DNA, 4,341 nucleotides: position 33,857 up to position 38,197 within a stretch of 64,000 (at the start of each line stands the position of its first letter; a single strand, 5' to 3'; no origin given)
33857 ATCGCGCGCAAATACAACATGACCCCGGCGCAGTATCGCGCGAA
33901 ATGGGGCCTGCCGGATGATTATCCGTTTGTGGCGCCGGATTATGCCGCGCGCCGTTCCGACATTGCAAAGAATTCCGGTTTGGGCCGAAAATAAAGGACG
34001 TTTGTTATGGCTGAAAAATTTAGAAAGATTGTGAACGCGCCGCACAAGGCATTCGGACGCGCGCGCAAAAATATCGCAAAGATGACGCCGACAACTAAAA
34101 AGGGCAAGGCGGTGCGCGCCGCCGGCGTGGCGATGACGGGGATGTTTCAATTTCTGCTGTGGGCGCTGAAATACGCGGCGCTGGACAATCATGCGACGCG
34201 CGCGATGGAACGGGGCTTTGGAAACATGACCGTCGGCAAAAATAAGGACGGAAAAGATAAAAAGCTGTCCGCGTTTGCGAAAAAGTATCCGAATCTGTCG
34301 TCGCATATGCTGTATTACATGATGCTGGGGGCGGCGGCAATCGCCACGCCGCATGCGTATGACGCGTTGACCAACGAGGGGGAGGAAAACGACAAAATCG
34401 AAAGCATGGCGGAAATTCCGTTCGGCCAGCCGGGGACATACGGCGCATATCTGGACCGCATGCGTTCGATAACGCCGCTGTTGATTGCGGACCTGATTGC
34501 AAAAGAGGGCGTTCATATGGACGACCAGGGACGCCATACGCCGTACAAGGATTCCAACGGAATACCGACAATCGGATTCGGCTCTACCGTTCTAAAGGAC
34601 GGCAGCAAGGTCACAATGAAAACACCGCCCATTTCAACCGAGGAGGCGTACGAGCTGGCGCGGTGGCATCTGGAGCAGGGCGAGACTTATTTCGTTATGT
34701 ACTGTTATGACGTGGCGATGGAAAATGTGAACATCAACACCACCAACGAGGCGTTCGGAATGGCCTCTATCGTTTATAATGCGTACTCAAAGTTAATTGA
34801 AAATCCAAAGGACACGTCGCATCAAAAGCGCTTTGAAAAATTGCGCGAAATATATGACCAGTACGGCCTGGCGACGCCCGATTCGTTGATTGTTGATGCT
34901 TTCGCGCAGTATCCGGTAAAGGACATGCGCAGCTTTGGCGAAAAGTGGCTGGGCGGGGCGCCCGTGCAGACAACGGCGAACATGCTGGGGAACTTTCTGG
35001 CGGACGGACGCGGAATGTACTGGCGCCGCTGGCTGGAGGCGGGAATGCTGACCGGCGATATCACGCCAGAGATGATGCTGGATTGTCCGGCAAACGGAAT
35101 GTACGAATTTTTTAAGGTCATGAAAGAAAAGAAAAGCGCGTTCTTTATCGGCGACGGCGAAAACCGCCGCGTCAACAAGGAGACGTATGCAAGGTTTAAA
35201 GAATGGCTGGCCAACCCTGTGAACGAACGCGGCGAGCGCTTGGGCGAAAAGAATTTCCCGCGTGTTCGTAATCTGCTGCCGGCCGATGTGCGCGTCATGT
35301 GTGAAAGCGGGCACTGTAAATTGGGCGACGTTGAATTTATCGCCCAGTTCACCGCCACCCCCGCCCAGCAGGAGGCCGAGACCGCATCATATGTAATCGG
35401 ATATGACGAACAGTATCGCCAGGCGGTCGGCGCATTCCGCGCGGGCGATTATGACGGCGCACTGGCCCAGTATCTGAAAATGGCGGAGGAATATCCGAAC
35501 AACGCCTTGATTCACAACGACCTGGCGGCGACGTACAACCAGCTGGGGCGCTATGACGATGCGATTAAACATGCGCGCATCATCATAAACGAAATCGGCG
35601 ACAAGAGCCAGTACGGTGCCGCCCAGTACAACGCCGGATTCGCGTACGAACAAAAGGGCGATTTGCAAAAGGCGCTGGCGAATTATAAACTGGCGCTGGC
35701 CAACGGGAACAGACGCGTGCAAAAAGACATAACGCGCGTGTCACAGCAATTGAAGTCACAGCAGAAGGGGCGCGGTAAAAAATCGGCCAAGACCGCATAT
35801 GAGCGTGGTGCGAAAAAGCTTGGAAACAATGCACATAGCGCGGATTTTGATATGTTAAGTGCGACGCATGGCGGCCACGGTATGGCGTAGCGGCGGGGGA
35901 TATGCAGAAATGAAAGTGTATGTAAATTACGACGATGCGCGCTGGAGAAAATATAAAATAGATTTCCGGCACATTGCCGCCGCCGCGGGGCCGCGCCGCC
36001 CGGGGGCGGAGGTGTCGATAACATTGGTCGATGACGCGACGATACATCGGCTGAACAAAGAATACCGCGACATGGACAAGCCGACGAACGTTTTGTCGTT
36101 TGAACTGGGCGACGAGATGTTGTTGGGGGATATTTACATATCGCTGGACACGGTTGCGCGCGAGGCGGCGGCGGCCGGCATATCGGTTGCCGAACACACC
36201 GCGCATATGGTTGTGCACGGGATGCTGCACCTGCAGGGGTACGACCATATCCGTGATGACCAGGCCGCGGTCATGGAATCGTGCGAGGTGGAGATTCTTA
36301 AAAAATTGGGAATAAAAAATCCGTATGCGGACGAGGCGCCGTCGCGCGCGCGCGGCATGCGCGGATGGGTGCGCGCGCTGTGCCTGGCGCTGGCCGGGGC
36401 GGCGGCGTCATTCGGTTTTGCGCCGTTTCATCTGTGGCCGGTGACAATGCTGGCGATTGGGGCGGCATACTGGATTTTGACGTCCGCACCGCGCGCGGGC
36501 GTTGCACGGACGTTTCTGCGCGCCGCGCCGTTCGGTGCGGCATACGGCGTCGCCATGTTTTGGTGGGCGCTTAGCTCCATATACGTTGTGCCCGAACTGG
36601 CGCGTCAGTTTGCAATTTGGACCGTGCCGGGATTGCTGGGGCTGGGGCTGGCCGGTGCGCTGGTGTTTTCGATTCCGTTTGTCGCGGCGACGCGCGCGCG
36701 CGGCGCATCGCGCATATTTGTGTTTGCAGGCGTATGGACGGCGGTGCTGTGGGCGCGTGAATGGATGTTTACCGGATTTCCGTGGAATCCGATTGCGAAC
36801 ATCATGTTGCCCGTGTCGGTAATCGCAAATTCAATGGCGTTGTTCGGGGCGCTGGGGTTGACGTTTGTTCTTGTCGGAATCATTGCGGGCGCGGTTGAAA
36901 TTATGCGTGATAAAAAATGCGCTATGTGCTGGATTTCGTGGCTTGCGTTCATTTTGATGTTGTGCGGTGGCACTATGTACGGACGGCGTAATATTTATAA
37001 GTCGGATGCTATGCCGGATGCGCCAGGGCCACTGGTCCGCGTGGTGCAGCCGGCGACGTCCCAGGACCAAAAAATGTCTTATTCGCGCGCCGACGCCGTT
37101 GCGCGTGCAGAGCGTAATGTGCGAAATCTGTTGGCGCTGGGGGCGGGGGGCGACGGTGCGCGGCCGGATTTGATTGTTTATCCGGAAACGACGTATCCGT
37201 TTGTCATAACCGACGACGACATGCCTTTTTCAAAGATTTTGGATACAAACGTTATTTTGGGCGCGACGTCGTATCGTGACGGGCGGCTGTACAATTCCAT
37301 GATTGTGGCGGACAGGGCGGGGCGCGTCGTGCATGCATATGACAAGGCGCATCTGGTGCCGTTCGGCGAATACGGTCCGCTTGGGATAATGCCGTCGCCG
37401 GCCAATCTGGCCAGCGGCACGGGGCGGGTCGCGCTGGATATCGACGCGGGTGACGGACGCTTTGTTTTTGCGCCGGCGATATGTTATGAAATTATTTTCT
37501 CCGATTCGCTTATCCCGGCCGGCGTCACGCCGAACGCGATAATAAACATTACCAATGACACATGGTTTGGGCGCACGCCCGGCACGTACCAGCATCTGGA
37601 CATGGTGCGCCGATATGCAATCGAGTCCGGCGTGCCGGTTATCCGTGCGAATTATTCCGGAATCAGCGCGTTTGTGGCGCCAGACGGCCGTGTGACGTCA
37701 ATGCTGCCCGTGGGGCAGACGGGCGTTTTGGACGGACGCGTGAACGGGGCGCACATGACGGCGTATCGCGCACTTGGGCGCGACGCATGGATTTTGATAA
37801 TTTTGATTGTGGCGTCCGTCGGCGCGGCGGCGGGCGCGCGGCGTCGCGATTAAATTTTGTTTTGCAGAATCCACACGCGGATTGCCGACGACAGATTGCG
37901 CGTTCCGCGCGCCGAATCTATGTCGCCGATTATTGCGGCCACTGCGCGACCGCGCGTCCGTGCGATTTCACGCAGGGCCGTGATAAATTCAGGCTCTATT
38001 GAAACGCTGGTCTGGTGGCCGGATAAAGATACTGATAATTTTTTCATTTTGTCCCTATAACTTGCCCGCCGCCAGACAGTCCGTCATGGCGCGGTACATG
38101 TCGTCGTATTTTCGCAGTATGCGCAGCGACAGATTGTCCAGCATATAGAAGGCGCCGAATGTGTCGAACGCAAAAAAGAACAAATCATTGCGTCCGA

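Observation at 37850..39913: Four-gene operon of uncharacterised proteins ending in a ribbon-helix-helix protein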

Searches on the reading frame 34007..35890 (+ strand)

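Call 3: search_protein_families(library=pfam, proteins=[window:34007-35890:+], max_evalue=0.1)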
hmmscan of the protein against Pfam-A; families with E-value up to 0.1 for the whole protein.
window:34007-35890:+ (627 aa): 16 families
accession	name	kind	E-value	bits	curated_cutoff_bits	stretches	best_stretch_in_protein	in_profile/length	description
PF13424.12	TPR_12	-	1.9e-07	31.6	30.1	2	500-565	3-73/77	Tetratricopeptide repeat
PF14559.12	TPR_19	-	3.4e-07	30.9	25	1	476-538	1-63/68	Tetratricopeptide repeat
PF13432.12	TPR_16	-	8.1e-07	29.8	32.7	1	470-525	1-56/65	Tetratricopeptide repeat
PF07719.23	TPR_2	-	9.5e-07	28.9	27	2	469-499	4-34/34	Tetratricopeptide repeat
PF00515.34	TPR_1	-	1.4e-06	28.3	27.8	2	500-522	1-23/34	Tetratricopeptide repeat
PF00959.24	Phage_lysozyme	-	4e-06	27.6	22.3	1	176-259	7-78/125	Phage lysozyme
PF13431.12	TPR_17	-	1.1e-05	25.7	24.4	1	489-520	2-33/34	Tetratricopeptide repeat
PF13428.12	TPR_14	-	7.7e-05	23.4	23.5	1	471-508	6-43/44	Tetratricopeptide repeat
PF13414.12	TPR_11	-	0.00051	20.1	26.8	1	479-514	7-42/42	TPR repeat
PF13174.12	TPR_6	-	0.002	19.1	26.3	0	469-498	3-32/33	Tetratricopeptide repeat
PF12895.13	ANAPC3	-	0.0066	17.1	27.2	1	470-522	27-78/82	Anaphase-promoting complex, cyclosome, subunit 3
PF13181.12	TPR_8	-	0.015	15.9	25.7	0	539-564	3-28/34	Tetratricopeptide repeat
PF24575.1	TPR_Slam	-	0.031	15.2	35.2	1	469-519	50-100/104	Surface lipoprotein assembly modifier, N-terminal TPR repeats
PF13371.12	TPR_9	-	0.045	14.2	35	0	542-577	34-69/73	Tetratricopeptide repeat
PF25064.1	ARM_TT21_5th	-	0.06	14.1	27.8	0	476-563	11-98/117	TT21 fifth ARM repeats domain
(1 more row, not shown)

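Call 4: search_protein_families(library=ncbifam, proteins=[window:34007-35890:+], max_evalue=0.1)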
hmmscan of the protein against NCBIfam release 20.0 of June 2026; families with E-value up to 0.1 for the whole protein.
window:34007-35890:+ (627 aa): 8 families
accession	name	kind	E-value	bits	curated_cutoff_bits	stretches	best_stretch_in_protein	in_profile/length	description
NF033762.1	social_mot_Tgl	equivalog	4.1e-08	32.9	225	1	482-565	82-164/252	social motility TPR repeat lipoprotein Tgl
NF047507.1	TPR_BatC_Lepto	exception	2.1e-07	30.6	175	1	473-600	31-161/214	TPR repeat-containing protein BatC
NF040959.1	MamA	equivalog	4.6e-06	26.2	200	1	467-565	72-167/204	magnetosome protein MamA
TIGR02795.1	tol_pal_ybgF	equivalog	6.9e-05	23.4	90.1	2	468-560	4-99/119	tol-pal system protein YbgF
NF053607.1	CHU_0125_OmpA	equivalog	0.00068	18.3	620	1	467-583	20-134/639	CHU_0125 family OmpA-like outer membrane integrity protein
NF008756.0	PRK11788.1-4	equivalog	0.021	13.8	474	1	478-589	119-232/389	lipopolysaccharide assembly protein LapB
NF058676.1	BaGTA_endo_BgtA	equivalog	0.033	13.7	315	1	176-258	19-93/220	gene transfer agent endolysin BgtA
NF033758.1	gliding_GltE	equivalog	0.045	12.7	225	0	474-525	128-179/411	adventurous gliding motility TPR repeat lipoprotein GltE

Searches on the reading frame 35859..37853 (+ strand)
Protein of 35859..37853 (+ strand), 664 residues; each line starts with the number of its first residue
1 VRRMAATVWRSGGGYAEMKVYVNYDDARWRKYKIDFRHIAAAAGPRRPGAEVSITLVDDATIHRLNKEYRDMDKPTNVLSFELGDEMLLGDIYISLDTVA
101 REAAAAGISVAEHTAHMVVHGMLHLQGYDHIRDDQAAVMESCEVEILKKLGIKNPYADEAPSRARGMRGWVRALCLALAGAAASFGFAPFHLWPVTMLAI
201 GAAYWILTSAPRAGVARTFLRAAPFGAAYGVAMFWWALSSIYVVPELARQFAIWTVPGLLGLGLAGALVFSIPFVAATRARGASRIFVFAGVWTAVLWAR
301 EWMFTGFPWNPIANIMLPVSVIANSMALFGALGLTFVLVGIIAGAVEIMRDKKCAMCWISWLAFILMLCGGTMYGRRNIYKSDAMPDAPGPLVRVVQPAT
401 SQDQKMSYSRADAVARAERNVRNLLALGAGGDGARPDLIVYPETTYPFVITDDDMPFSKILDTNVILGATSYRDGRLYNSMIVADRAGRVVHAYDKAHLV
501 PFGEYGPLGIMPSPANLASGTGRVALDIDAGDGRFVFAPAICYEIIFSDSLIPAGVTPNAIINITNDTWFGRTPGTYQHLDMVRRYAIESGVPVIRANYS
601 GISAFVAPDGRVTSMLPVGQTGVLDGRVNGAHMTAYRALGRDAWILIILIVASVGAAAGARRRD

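Call 3: search_protein_families(library=pfam, proteins=[window:35859-37853:+], max_evalue=0.1)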
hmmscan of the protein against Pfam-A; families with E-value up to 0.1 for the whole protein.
window:35859-37853:+ (664 aa): 3 families
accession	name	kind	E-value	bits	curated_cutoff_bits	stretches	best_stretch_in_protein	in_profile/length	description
PF02130.23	YbeY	-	1.1e-34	119.5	25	1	47-150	25-129/129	Endoribonuclease YbeY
PF00795.27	CN_hydrolase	-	2.2e-21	76.8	23.2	1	462-637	75-255/256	Carbon-nitrogen hydrolase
PF20154.4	LNT_N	-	2.1e-16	60.9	27.1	1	179-340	1-155/159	Apolipoprotein N-acyltransferase N-terminal domain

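Call 4: search_protein_families(library=ncbifam, proteins=[window:35859-37853:+], max_evalue=0.1)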
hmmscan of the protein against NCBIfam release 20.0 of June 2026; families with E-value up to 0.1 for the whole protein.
window:35859-37853:+ (664 aa): 4 families
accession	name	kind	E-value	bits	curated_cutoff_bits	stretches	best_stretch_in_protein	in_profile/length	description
TIGR00546.1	lnt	equivalog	8.1e-66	222.8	132.9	1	225-612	1-395/395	apolipoprotein N-acyltransferase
TIGR00043.2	TIGR00043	equivalog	5.3e-38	130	45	1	42-153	23-145/146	rRNA maturation RNase YbeY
NF010570.0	PRK13963.1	equivalog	5.5e-29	101.3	274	1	49-157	149-261/261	rRNA maturation RNase YbeY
NF008934.0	PRK12291.1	equivalog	1.5e-14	54.1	427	1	229-594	68-397/419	apolipoprotein N-acyltransferase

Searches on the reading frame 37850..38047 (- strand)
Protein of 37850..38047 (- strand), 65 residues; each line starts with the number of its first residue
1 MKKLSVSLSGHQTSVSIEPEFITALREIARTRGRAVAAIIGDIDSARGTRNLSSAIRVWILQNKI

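Call 3: search_protein_families(library=pfam, proteins=[window:37850-38047:-], max_evalue=0.1)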
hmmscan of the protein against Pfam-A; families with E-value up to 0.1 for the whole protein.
window:37850-38047:- (65 aa): 2 families
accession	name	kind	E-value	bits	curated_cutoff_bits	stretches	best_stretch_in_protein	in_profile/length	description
PF13467.12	RHH_4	-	1.4e-20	73.5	25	1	2-62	2-65/67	Ribbon-helix-helix domain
PF01402.27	RHH_1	-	0.027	14.9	20.5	0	13-40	2-29/39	Ribbon-helix-helix protein, copG family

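Call 4: search_protein_families(library=ncbifam, proteins=[window:37850-38047:-], max_evalue=0.1)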
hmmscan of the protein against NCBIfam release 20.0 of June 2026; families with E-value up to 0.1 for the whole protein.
window:37850-38047:- (65 aa): 1 family
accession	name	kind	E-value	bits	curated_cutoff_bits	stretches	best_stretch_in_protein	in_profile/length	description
NF006159.0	PRK08303.1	subfamily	0.073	12.3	364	1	7-54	220-265/305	SDR family oxidoreductase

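Call 5: search_protein_families(library=padloc, proteins=[window:37850-38047:-], max_evalue=0.1)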
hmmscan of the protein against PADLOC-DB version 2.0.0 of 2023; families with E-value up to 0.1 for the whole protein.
window:37850-38047:- (65 aa): 0 families

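Call 6: search_protein_families(library=phrogs, proteins=[window:37850-38047:-], max_evalue=0.1)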
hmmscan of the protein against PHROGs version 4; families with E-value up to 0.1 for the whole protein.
window:37850-38047:- (65 aa): 1 family
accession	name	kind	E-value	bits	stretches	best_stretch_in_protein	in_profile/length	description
phrog_38351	-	unknown function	0.097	14.2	0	16-50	7-41/84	-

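Call 11: search_solved_structures(query=window:37850-38047:-, max_evalue=10)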
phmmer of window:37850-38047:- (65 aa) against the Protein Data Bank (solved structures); distinct sequences matched with E-value up to 10: 1.
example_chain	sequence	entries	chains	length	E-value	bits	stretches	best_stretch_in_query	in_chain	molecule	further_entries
1s4k_A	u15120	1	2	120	1.3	12.8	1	14-50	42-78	putative cytoplasmic protein ydil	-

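Call 64: search_dna_similar(query=window:37850-38047:-, collection=plasmids, mode=protein, max_evalue=0.001, max_rows=25, rows=spread)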
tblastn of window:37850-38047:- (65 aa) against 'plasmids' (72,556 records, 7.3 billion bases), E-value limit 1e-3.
Records with a match: 13; places in all: 13; records where one place covers at least 80% of the query: 13.
Best place of each record, by identity: <60% 13.
By first word of the organism name: Paracoccus 4; Novosphingobium 2; Methylobacterium 1; Shinella 1; Sinorhizobium 1; Tardiphaga 1; Xanthobacter 1; Sphingomonas 1; Qipengyuania 1.
By predicted mobility (MOB-suite, as given by PLSDB): non-mobilizable 8; conjugative 4; mobilizable 1.
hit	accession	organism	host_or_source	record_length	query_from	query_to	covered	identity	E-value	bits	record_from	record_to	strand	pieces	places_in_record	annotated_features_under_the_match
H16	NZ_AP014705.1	Methylobacterium aquaticum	-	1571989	3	62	92%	51.7%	2e-10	61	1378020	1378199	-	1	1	none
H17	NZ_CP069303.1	Shinella sp. PSBB067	monoisolate,Minnesota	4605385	1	62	95%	46.0%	5e-10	59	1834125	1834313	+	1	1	none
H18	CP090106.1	Sinorhizobium meliloti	Medicago,Cell culture,Plant nodule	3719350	3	61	91%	46.7%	2e-7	52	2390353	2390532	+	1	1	ribbon-helix-helix domain-containing protein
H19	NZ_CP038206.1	Paracoccus pantotrophus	single cell,soil associated with ...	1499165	3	61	91%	45.0%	1e-7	53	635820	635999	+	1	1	none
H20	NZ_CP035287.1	Paracoccus versutus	whole organism,soil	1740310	3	61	91%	45.0%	6e-7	51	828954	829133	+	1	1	none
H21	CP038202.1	Paracoccus ferrooxidans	single cell,bioreactor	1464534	3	61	91%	45.0%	6e-7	51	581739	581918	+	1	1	hypothetical protein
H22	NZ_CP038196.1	Paracoccus versutus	single cell,soil adjacent to the roots ...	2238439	3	61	91%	45.0%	6e-7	51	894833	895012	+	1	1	none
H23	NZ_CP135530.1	Tardiphaga sp. 709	Astragalus inopinatus,cell culture,root ...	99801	1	63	97%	41.3%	1e-6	50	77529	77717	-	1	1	none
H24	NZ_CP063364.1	Xanthobacter dioxanivorans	pure culture,active sludge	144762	3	62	92%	41.7%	2e-7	52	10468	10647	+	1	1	ribbon-helix-helix domain-containing protein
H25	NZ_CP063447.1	Novosphingobium sp. ES2-1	mixed culture,activated sludge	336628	3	61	91%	39.7%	4e-6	49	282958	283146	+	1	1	ribbon-helix-helix domain-containing protein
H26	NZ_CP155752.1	Sphingomonas parapaucimobilis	Chinese cabbage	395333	3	61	91%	39.7%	5e-6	48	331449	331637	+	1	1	ribbon-helix-helix domain-containing protein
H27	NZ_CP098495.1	Qipengyuania citrea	whole organism,South China Sea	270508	2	64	97%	35.8%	4e-6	49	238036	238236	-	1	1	ribbon-helix-helix domain-containing protein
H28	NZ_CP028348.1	Novosphingobium sp. THN1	cell culture,surface water of Lake Taihu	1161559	3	61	91%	36.5%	2e-4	44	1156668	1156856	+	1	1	record has no annotation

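Call 65: get_annotated_region(hit=H18, flank=5000)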
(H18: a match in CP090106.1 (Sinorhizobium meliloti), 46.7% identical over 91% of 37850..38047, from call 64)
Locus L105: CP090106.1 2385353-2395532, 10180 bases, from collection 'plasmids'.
description: Sinorhizobium meliloti strain Ak57 plasmid pSymB, complete sequence
organism: Sinorhizobium meliloti (NCBI taxid 382)
taxonomy: Bacteria; Pseudomonadota; Alphaproteobacteria; Hyphomicrobiales; Rhizobiaceae; Sinorhizobium; Sinorhizobium meliloti
host: -; source: Medicago,Cell culture,Plant nodule; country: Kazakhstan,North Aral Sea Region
typing (MOB-suite, as given by PLSDB): non-mobilizable
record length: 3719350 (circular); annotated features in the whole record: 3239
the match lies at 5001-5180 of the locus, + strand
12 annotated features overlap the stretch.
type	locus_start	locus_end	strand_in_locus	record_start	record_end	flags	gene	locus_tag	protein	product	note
CDS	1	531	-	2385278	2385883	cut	-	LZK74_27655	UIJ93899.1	glutathione S-transferase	-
CDS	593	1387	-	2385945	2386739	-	-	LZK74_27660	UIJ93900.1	thymidylate synthase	-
CDS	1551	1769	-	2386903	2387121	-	-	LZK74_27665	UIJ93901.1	hypothetical protein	-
CDS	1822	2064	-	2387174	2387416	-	-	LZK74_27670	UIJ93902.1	hypothetical protein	-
CDS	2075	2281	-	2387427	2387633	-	-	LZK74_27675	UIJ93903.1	hypothetical protein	-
CDS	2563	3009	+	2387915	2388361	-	-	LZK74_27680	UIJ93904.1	DUF2267 domain-containing protein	-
CDS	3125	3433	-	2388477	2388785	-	-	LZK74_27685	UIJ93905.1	DUF2853 family protein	-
CDS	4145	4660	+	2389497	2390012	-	-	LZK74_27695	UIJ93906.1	SspB family protein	-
CDS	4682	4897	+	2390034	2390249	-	-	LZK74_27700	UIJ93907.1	DUF4169 family protein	-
CDS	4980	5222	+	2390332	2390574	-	-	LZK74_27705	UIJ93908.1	ribbon-helix-helix domain-containing protein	-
CDS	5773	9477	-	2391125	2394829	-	-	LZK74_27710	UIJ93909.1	AsmA family protein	-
CDS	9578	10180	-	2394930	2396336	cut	-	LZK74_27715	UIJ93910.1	FAD-binding protein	-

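Call 66: get_annotated_region(hit=H24, flank=5000)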
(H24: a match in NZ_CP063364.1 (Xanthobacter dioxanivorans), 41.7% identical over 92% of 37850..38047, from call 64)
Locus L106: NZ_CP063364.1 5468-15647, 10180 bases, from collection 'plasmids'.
description: Xanthobacter dioxanivorans strain YN2 plasmid unnamed2, complete sequence
organism: Xanthobacter dioxanivorans (NCBI taxid 2528964)
taxonomy: Bacteria; Pseudomonadota; Alphaproteobacteria; Hyphomicrobiales; Xanthobacteraceae; Xanthobacter; Xanthobacter dioxanivorans
host: -; source: pure culture,active sludge; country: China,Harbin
typing (MOB-suite, as given by PLSDB): non-mobilizable
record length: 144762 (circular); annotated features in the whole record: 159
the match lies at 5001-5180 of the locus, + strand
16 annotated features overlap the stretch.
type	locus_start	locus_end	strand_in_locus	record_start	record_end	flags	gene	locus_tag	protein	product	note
CDS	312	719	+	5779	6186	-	-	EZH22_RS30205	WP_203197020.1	hypothetical protein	-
CDS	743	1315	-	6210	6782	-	-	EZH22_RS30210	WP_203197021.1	hypothetical protein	-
CDS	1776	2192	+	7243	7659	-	-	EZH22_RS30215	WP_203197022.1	hypothetical protein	-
CDS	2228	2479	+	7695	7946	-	-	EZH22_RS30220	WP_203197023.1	hypothetical protein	-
CDS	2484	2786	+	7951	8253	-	-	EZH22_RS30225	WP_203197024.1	hypothetical protein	-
CDS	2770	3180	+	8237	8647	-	-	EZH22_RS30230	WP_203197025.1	helix-turn-helix transcriptional regulator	-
CDS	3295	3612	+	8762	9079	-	-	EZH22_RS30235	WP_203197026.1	hypothetical protein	-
CDS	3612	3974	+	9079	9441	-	-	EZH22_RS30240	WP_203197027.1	hypothetical protein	-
CDS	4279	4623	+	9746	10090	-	-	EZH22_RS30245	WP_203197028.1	hypothetical protein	-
CDS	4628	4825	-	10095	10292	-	-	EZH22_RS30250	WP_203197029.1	hypothetical protein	-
CDS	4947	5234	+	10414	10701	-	-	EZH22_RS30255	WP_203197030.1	ribbon-helix-helix domain-containing protein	-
CDS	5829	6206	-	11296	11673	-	-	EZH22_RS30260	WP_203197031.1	HPP family protein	-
CDS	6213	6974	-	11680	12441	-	-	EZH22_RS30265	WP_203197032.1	haloacid dehalogenase type II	GO:0006805 - xenobiotic metabolic process [Evidence IEA]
CDS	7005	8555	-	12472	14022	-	-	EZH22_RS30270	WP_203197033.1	cation acetate symporter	-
CDS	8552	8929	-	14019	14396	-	-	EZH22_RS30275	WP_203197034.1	DUF485 domain-containing protein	-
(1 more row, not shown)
